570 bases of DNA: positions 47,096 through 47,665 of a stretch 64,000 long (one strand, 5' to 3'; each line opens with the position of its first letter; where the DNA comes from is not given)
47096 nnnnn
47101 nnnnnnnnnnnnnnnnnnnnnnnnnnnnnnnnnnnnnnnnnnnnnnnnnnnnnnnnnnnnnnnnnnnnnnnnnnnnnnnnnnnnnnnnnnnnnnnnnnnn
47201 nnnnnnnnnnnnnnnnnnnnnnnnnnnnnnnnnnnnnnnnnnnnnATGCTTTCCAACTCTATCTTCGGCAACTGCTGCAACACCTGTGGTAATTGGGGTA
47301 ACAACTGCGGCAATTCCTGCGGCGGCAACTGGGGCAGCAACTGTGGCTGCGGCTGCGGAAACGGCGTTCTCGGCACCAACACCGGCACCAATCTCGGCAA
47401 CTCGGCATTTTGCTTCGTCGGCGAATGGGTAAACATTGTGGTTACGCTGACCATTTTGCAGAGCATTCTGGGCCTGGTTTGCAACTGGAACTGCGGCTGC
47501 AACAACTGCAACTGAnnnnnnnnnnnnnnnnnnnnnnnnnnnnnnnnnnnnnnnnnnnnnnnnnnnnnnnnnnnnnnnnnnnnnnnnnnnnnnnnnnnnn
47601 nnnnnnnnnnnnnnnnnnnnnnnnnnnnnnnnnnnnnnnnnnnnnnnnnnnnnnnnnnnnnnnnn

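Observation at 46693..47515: Pair of extremely Cys/Asn-rich small ORFs of no recognisable family, divergent from the SCIFF radical-SAM operon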

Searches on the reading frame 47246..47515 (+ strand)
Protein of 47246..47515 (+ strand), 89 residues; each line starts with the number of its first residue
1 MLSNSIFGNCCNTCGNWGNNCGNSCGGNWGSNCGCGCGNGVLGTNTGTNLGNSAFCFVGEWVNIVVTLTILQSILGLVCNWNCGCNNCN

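Call 4: search_protein_families(library=pfam, proteins=[window:47246-47515:+], max_evalue=1)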
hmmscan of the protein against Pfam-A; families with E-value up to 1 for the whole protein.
window:47246-47515:+ (89 aa): 1 family
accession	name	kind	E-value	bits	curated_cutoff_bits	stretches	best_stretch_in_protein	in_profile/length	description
PF23143.1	2TM_P5A-ATPase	-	0.3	11.6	27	1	61-85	35-60/70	P5A-ATPase, transmembrane helical hairpin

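Call 5: search_protein_families(library=ncbifam, proteins=[window:47246-47515:+], max_evalue=1)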
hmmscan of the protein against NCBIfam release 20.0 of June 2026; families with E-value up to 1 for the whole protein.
window:47246-47515:+ (89 aa): 0 families

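Call 6: find_homologous_proteins(query=window:47246-47512:+, max_evalue=0.01)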
Query window:47246-47512:+ (89 aa): 47 proteins with E <= 0.01 among 48 candidates.
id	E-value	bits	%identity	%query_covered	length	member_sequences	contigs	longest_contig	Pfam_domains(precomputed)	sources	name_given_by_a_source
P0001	1.2e-36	143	100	53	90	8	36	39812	-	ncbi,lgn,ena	-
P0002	4.0e-26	109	89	53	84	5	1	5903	-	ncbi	-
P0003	3.7e-23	100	70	98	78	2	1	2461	-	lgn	-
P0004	2.1e-20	91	52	91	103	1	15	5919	-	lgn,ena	-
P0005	3.7e-19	87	64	98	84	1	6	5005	-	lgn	-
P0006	3.9e-19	87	64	98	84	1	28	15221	-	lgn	-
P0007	6.0e-19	86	59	96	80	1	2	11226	-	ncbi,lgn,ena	-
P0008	2.0e-18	84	70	98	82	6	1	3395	-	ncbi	-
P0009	8.5e-18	82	89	42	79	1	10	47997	-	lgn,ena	-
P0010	1.9e-17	81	68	98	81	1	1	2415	-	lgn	-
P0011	1.9e-17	81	88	37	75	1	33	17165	-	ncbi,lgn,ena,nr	ncbi:MAG: hypothetical protein IJB55_02135 [Firmicutes bacterium]|nr:hypothetical protein [Bacillota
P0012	9.4e-17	79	53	91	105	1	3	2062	-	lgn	-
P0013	1.4e-16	79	94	38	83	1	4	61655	-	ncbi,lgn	-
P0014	3.4e-16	77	94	38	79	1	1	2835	-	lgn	-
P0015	7.3e-16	76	51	99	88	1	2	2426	-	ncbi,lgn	-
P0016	9.5e-16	76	66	98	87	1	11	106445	-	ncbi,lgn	-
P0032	6.9e-12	63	84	36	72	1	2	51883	-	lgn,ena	-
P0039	3.6e-10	58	85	44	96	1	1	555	-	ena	-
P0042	1.5e-9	56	51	88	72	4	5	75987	-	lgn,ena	-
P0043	2.4e-9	55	60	55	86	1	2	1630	-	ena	-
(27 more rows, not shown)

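Call 11: find_related_loci(query=A1, collection=genome_contigs, flank=6000)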
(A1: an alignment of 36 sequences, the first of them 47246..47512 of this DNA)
Query A1 (89 aa) in genome_contigs; peptide patterns used: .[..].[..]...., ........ (x = any residue, [..] = any of these).
130 stretches matched a pattern; 13 encode a relative of the query (tblastn E <= 1e-3); 13 distinct loci.
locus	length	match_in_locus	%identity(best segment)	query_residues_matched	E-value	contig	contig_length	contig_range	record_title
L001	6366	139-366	59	1-85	1e-24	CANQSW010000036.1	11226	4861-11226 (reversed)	MAG: uncultured Peptococcaceae bacterium isolate Lapin-032__bin47 genome assembly, contig: Lapin-032__NODE_8074_length_1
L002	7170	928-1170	60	1-81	8e-19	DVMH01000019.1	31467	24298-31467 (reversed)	MAG TPA_asm: Candidatus Avidehalobacter gallistercoris isolate 2830 CHK33__C232580_L31467_ERR2241698, whole genome shotg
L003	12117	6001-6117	85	47-85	7e-18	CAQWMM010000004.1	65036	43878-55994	MAG TPA_asm: uncultured Firmicutes bacterium isolate MGBC125362 genome assembly, contig: MGBC125362.4, whole genome shot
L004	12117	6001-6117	85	47-85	4e-17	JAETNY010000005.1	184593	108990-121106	MAG: Bacillota bacterium isolate S11_Bin2 scaffold_32, whole genome shotgun sequence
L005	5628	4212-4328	85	47-85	3e-17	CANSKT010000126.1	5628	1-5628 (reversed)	MAG TPA_asm: uncultured Peptococcaceae bacterium isolate SRR15633974_bin.16_metawrap_v1.3_MAG genome assembly, contig: N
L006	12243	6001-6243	64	1-81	4e-17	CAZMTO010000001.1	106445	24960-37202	MAG TPA_asm: uncultured Peptococcaceae bacterium isolate SRP313737_co1_373 genome assembly, contig: NODE_286_length_1064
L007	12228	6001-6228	70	1-81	8e-16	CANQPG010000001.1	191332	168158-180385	MAG: uncultured Peptococcaceae bacterium isolate Lapin-012__bin31 genome assembly, contig: Lapin-012__NODE_77_length_191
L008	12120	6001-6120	78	45-84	7e-15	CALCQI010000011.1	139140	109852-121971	MAG TPA_asm: uncultured Peptococcaceae bacterium isolate SRR1562003_bin.17_CONCOCT_v1.1_MAG genome assembly, contig: ERZ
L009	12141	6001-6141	69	33-78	2e-12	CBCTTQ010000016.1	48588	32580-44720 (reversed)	MAG TPA_asm: uncultured Peptococcaceae bacterium isolate SRR20550299_concoct_5 genome assembly, contig: ERZ24911538.604,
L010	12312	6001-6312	52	1-80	4e-12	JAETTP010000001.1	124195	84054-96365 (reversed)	MAG: Bacillota bacterium isolate S4_Bin7 scaffold_197, whole genome shotgun sequence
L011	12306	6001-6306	50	1-81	7e-12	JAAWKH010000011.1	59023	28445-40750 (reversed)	MAG: Peptococcaceae bacterium isolate ABMPRH_86_1 SL341413_scaffold_519, whole genome shotgun sequence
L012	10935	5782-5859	88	53-78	4e-10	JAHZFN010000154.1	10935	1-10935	MAG: Peptococcaceae bacterium isolate HRGM_Genome_2929 HRGM_Genome_2929_153, whole genome shotgun sequence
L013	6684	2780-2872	97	54-84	6e-10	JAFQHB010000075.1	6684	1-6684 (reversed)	MAG: Bacillota bacterium isolate RGIG1813 Goat_Cecum-5__c245571, whole genome shotgun sequence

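Call 13: find_encoding_contigs(protein=window:47246-47512:+, flank=10000, max_places=3)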
Protein window:47246-47512:+ (89 aa): 10 contigs read that carry it; 3 places shown.
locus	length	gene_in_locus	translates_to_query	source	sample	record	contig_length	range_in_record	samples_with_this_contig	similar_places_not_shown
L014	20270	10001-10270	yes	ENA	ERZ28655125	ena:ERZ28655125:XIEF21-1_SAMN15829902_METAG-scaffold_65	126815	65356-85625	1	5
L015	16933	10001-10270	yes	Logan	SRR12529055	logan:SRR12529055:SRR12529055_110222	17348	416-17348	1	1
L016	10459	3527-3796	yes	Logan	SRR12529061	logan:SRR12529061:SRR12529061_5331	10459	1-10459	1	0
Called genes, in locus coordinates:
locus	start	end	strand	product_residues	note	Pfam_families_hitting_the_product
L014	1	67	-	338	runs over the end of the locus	PF02826:2-Hacid_dh_C (weak), PF03446:NAD_binding_2 (weak), PF03807:F420_oxidored (weak), PF07991:KARI_N, PF01450:KARI_C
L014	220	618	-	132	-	PF04020:Phage_holin_4_2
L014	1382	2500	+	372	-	PF02073:Peptidase_M29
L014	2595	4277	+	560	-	PF00485:PRK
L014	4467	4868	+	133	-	-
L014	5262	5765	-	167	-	PF01842:ACT, PF13291:ACT_4, PF22629:ACT_AHAS_ss, PF13710:ACT_5, PF10369:ALS_ss_C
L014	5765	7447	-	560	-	PF02776:TPP_enzyme_N, PF00205:TPP_enzyme_M, PF02775:TPP_enzyme_C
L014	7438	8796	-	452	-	PF04055:Radical_SAM, PF13353:Fer4_12, PF13186:SPASM (weak)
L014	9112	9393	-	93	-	PF13165:SCIFF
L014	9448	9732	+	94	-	-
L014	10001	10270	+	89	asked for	-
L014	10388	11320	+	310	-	-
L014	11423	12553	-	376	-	PF02463:SMC_N, PF13175:AAA_15, PF13476:AAA_23, PF13304:AAA_21 (faint)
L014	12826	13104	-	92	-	PF13275:S4_2, PF01479:S4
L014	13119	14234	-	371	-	PF00712:DNA_pol3_beta, PF02767:DNA_pol3_beta_2, PF02768:DNA_pol3_beta_3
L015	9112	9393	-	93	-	PF13165:SCIFF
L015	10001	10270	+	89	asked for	-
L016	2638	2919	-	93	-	PF13165:SCIFF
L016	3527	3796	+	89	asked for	-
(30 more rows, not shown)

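Call 24: find_encoding_contigs(protein=P0042, flank=8000, max_places=2)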
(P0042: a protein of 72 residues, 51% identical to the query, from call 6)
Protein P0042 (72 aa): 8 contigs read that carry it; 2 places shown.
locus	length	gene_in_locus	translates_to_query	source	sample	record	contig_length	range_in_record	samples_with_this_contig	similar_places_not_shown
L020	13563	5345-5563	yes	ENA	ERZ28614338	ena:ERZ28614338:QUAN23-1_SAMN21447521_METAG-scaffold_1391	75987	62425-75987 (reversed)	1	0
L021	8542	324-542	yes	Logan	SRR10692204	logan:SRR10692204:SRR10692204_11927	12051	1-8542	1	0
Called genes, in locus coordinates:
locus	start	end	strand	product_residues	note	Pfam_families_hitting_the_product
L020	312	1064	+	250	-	PF04607:RelA_SpoT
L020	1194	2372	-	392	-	PF00390:malic, PF03949:Malic_M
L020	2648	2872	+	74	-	PF04014:MazE_antitoxin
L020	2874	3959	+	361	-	PF01757:Acyl_transf_3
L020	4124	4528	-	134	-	PF00334:NDK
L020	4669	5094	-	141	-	-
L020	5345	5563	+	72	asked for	-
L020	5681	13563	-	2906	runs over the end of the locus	PF16640:Big_3_5, PF02368:Big_2, PF18676:MBG_2, PF26918:Ig_Eae, PF18657:YDG, PF18887:MBG_3, PF18676:MBG_2, PF02368:Big_2, +5 more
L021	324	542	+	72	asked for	-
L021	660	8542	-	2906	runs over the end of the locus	PF16640:Big_3_5, PF02368:Big_2, PF18676:MBG_2, PF26918:Ig_Eae, PF18657:YDG, PF18887:MBG_3, PF18676:MBG_2, PF02368:Big_2, +6 more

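Call 25: find_encoding_contigs(protein=P0032, flank=8000, max_places=2)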
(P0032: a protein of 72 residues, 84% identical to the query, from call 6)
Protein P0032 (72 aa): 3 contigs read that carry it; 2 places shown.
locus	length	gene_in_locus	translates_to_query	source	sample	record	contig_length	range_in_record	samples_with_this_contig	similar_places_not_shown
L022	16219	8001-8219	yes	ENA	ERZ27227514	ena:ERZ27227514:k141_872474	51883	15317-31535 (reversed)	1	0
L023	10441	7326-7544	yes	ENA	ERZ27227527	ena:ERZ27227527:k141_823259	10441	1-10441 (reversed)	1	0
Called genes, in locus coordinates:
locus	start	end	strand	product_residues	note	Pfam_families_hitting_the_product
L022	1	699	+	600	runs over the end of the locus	PF08439:Peptidase_M3_N, PF01432:Peptidase_M3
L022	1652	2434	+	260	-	PF01026:TatD_DNase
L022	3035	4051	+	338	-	PF03990:DUF348, PF07501:G5, PF06725:3D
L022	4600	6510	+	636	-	-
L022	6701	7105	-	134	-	PF00334:NDK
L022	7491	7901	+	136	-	-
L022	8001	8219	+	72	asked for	-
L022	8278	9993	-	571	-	PF00485:PRK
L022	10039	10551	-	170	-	PF13420:Acetyltransf_4 (weak), PF00583:Acetyltransf_1, PF13508:Acetyltransf_7 (weak)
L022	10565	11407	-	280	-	PF02548:Pantoate_transf, PF13714:PEP_mutase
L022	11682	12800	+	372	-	PF02073:Peptidase_M29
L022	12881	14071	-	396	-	PF22025:ThiI_fer, PF02926:THUMP, PF02568:ThiI, PF06508:QueC (faint)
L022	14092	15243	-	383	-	PF00266:Aminotran_5, PF01212:Beta_elim_lyase (weak)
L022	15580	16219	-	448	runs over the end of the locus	PF11638:DnaA_N (faint), PF00308:Bac_DnaA, PF01637:ATPase_2 (weak), PF00004:AAA, PF01695:IstB_IS21 (weak), PF13401:AAA_22 (faint), PF08299:Bac_DnaA_C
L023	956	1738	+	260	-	PF01026:TatD_DNase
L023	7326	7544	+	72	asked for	-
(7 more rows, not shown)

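Call 35: search_protein_families(library=ncbifam, proteins=[P0039, P0043, L013:1965-2585:+, L009:5372-5854:+, L022:7491-7901:+, L008:5657-5833:+, L003:6264-7202:+, L008:6430-7269:+], max_evalue=1)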
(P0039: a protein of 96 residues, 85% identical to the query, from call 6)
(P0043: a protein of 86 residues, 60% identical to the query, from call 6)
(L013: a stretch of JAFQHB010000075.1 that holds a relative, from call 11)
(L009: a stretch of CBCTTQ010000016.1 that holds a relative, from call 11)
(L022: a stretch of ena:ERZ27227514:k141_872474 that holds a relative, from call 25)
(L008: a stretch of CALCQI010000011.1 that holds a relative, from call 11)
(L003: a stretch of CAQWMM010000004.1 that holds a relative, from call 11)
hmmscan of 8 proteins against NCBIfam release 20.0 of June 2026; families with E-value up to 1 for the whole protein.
P0039 (96 aa): 0 families

P0043 (86 aa): 0 families

L013:1965-2585:+ (206 aa): 0 families

L009:5372-5854:+ (160 aa): 0 families

L022:7491-7901:+ (136 aa): 0 families

L008:5657-5833:+ (58 aa): 0 families

L003:6264-7202:+ (312 aa): 0 families

L008:6430-7269:+ (279 aa): 0 families

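Call 36: find_encoding_contigs(protein=P0016, flank=10000, max_places=1)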
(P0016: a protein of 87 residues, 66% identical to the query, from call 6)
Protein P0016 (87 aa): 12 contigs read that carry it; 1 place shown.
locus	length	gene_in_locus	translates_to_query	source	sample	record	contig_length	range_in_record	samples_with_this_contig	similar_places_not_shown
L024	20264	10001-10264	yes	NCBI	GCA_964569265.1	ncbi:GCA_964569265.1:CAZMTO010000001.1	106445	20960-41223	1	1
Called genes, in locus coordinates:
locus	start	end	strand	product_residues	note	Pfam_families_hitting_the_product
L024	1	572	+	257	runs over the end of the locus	PF01734:Patatin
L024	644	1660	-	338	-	PF00670:AdoHcyase_NAD (weak), PF02826:2-Hacid_dh_C, PF03446:NAD_binding_2 (weak), PF03807:F420_oxidored (weak), PF07991:KARI_N, PF01450:KARI_C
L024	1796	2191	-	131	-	PF04020:Phage_holin_4_2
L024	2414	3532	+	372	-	PF02073:Peptidase_M29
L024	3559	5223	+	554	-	PF00485:PRK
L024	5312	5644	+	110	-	-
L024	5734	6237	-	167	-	PF01842:ACT, PF13291:ACT_4, PF22629:ACT_AHAS_ss, PF13710:ACT_5, PF10369:ALS_ss_C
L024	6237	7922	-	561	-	PF02776:TPP_enzyme_N, PF00205:TPP_enzyme_M, PF02775:TPP_enzyme_C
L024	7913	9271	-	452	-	PF04055:Radical_SAM, PF13353:Fer4_12, PF13186:SPASM (weak)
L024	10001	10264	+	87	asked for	-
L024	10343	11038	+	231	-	-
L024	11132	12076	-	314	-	PF00478:IMPDH (weak), PF03060:NMO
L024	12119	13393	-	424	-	PF02403:Seryl_tRNA_N, PF00587:tRNA-synt_2b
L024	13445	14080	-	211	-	PF00702:Hydrolase, PF12710:HAD, PF13419:HAD_2, PF13242:Hydrolase_like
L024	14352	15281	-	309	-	PF02195:ParB_N, PF17762:HTH_ParB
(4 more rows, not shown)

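Call 37: find_encoding_contigs(protein=P0011, flank=10000, max_places=1)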
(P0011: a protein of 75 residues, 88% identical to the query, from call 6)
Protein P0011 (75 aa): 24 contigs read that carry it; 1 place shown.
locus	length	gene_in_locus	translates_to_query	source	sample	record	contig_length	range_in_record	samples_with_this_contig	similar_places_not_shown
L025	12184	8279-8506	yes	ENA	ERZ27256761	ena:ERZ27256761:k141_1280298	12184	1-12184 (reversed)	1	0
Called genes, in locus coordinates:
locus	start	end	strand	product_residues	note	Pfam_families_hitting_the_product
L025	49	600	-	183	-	-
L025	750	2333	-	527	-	PF01293:PEPCK_ATP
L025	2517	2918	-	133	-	PF00334:NDK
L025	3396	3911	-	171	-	PF01842:ACT, PF13291:ACT_4, PF22629:ACT_AHAS_ss, PF13710:ACT_5, PF10369:ALS_ss_C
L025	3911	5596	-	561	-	PF02776:TPP_enzyme_N, PF00205:TPP_enzyme_M, PF02775:TPP_enzyme_C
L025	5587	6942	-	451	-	PF04055:Radical_SAM, PF13353:Fer4_12, PF13186:SPASM (weak)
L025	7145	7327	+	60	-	-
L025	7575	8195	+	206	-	-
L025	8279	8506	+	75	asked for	-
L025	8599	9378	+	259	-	-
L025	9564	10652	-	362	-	PF04294:VanW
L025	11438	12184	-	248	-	?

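Call 55: search_protein_representatives(alignment_id=A1)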
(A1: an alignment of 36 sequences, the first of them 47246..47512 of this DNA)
Query: 36 sequences, 79 profile positions. Proteins with E-value up to 0.001 (for the whole library): 5; up to 1e-10: 5; up to 1e-30: 0. The best 5 are listed.
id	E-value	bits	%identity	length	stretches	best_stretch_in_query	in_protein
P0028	2.0e-23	98.7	-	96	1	1-75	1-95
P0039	4.0e-23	97.7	-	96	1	21-78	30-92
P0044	1.4e-20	89.5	-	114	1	6-77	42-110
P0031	2.0e-20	89.1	-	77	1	1-75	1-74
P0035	2.6e-20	88.7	-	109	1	20-75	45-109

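Call 60: predict_structure(alignment_id=A1)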
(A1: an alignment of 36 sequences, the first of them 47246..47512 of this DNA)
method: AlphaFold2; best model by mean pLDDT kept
length: 89 residues; sequences in the alignment: 36
mean_pLDDT: 47.4   pTM: 0.24
mean pLDDT of the five models: 47.4, 47.4, 46.0, 45.7, 45.4
residues with pLDDT >= 90: 0; 70-90: 14; 50-70: 18; < 50: 57
segments of 3 or more residues with pLDDT < 50: 1-51, 84-89
pLDDT, mean of each block of 10 residues (from residue 1): 35 34 32 36 41 56 78 66 48
secondary structure, 60 per line:
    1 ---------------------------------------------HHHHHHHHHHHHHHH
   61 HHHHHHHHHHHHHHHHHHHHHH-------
elements in order: H46-82

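Call 69: search_protein_families(library=pfam, proteins=[L010:9650-10444:-, L008:7439-8236:-, L003:7389-8198:-, L008:4496-5440:+, L008:3560-4213:-, L008:2692-3558:-, L009:4701-5234:-, L009:3849-4661:-, L009:6963-8003:+, L009:8007-8603:+], max_evalue=0.001)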
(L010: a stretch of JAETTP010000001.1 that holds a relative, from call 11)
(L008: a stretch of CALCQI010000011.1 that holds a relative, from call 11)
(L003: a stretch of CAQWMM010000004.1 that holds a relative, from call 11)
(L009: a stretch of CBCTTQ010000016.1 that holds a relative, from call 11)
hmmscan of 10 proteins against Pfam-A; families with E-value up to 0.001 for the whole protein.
L010:9650-10444:- (264 aa): 1 family
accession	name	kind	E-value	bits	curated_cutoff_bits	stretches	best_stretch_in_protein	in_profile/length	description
PF01177.27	Asp_Glu_race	-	1.6e-15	57.9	31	1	38-212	31-203/211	Asp/Glu/Hydantoin racemase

L008:7439-8236:- (265 aa): 1 family
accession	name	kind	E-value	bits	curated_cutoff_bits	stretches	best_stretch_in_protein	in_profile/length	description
PF01177.27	Asp_Glu_race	-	3e-16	60.3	31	1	39-210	33-203/211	Asp/Glu/Hydantoin racemase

L003:7389-8198:- (269 aa): 1 family
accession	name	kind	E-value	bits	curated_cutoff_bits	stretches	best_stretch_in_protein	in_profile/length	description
PF01177.27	Asp_Glu_race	-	6.1e-15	56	31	1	35-218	25-204/211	Asp/Glu/Hydantoin racemase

L008:4496-5440:+ (314 aa): 2 families
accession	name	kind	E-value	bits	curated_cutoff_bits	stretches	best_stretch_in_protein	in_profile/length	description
PF02588.21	YitT_membrane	-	1.7e-47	162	24.3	1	38-237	3-201/205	Uncharacterised 5xTM membrane BCR, YitT family COG1284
PF10035.14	DUF2179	-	2e-21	76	22.8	1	246-300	1-55/55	Uncharacterized protein conserved in bacteria (DUF2179)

L008:3560-4213:- (217 aa): 0 families

L008:2692-3558:- (288 aa): 2 families
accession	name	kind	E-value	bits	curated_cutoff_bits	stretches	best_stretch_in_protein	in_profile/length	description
PF02882.25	THF_DHG_CYH_C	-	1.4e-57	193.9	27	1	131-282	9-158/160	Tetrahydrofolate dehydrogenase/cyclohydrolase, NAD(P)-binding domain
PF00763.28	THF_DHG_CYH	-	5.1e-27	94.9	32.8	1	5-119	1-115/115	Tetrahydrofolate dehydrogenase/cyclohydrolase, catalytic domain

L009:4701-5234:- (177 aa): 1 family
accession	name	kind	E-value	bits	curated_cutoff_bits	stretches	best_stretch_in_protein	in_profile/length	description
PF00334.24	NDK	-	2.5e-52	176.8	27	1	46-175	2-131/135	Nucleoside diphosphate kinase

L009:3849-4661:- (270 aa): 1 family
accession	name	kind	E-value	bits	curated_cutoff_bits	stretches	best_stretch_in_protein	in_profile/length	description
PF04892.17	VanZ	-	3.2e-22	79.9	30.1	1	126-226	33-125/126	VanZ like family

L009:6963-8003:+ (346 aa): 1 family
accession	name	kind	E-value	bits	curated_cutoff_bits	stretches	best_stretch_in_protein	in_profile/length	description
PF22564.2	HAAS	-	8.8e-13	48.8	27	1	5-59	1-55/55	HAAS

L009:8007-8603:+ (198 aa): 0 families

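Call 75: search_solved_structures(query=A1, max_evalue=1)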
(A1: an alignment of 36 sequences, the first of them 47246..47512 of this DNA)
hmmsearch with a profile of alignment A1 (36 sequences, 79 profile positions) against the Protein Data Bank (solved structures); distinct sequences matched with E-value up to 1: 0.

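Call 79: search_protein_families(library=phrogs, proteins=[window:47246-47512:+], max_evalue=0.1)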
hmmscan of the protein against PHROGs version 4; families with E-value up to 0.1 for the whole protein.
window:47246-47512:+ (89 aa): 0 families
